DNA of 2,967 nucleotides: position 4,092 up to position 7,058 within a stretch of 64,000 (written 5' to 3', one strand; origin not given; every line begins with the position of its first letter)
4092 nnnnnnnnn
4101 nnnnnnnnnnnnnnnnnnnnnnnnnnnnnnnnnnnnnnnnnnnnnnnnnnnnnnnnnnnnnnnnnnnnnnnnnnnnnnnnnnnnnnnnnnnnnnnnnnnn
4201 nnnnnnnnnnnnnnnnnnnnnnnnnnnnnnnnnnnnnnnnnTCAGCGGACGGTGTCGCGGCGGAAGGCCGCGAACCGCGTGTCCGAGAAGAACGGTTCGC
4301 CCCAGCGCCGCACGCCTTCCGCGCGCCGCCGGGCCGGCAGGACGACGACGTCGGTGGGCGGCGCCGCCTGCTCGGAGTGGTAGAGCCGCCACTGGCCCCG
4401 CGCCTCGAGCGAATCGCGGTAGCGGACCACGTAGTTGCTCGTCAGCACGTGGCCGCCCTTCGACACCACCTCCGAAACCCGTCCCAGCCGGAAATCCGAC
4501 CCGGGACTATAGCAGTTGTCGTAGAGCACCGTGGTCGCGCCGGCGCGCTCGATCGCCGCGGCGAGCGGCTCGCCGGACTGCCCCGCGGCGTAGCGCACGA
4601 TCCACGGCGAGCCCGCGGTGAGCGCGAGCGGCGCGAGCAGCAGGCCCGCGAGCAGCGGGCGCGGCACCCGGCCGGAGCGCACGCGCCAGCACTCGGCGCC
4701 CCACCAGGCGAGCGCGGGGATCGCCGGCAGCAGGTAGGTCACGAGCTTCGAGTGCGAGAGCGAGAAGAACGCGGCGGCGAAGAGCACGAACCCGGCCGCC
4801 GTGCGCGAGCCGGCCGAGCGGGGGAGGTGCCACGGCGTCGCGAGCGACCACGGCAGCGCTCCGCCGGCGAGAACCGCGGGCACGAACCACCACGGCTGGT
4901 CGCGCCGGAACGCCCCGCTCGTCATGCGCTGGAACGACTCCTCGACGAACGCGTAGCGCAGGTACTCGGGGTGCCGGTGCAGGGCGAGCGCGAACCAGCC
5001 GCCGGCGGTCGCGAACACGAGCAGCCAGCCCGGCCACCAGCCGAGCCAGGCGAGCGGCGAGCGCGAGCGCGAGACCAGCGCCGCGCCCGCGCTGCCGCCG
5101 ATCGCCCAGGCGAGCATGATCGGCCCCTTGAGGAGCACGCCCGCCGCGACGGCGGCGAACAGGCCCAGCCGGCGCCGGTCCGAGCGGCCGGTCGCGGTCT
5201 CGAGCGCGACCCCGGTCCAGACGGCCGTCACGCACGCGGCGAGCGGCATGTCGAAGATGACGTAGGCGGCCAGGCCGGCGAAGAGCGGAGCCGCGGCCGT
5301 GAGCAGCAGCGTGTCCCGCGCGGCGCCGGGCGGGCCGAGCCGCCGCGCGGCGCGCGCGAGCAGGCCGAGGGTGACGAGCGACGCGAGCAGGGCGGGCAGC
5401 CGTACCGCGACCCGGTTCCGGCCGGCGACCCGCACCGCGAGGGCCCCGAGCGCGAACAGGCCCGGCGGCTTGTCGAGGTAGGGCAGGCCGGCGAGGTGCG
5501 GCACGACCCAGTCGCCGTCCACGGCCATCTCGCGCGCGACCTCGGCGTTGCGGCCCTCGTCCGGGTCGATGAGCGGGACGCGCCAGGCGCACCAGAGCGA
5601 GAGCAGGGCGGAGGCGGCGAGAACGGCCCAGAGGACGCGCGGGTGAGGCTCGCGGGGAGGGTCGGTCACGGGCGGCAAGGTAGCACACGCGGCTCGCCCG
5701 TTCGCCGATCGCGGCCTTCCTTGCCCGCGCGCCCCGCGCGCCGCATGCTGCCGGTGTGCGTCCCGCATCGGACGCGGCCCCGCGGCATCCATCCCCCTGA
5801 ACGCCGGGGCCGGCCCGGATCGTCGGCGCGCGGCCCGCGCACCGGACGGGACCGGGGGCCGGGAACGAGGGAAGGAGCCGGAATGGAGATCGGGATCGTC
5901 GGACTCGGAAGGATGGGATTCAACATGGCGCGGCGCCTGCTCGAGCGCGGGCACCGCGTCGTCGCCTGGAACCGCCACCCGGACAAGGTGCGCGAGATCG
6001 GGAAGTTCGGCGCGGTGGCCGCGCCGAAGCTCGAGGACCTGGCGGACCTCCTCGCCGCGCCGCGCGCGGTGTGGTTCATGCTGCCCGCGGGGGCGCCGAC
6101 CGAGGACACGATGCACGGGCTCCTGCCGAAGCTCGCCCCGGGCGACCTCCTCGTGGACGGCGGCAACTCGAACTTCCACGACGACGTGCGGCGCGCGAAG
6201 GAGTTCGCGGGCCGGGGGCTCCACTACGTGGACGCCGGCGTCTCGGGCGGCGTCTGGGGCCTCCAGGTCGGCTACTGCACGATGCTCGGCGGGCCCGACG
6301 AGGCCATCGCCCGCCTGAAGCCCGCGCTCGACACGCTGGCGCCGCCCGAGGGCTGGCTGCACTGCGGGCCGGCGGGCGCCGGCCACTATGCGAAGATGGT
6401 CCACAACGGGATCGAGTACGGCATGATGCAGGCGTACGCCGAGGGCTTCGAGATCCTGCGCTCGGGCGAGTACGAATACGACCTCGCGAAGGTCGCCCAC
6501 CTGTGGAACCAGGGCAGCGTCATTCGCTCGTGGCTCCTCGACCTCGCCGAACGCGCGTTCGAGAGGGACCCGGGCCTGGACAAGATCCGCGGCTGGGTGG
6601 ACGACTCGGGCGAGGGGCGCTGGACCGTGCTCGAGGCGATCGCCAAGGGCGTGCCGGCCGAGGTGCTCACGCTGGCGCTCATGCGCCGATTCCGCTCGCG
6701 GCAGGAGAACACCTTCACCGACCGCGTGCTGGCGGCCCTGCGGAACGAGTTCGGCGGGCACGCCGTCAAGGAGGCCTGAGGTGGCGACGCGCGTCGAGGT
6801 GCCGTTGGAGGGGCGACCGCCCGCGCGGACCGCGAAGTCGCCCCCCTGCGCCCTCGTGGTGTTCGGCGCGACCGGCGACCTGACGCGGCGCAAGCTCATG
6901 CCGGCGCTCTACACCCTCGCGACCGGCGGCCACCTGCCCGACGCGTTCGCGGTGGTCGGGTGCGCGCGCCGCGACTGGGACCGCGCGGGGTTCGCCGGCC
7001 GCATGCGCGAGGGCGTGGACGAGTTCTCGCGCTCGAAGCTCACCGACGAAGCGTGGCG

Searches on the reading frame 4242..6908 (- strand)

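Call 10: search_protein_families(library=pfam, proteins=[window:4242-6908:-], max_evalue=0.001)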
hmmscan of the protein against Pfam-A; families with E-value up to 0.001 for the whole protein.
window:4242-6908:- (888 aa): 1 family
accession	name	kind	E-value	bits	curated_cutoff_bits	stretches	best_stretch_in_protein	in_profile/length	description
PF13231.12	PMT_2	-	2.3e-09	38.1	26.1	1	479-634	1-156/160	Dolichyl-phosphate-mannose-protein mannosyltransferase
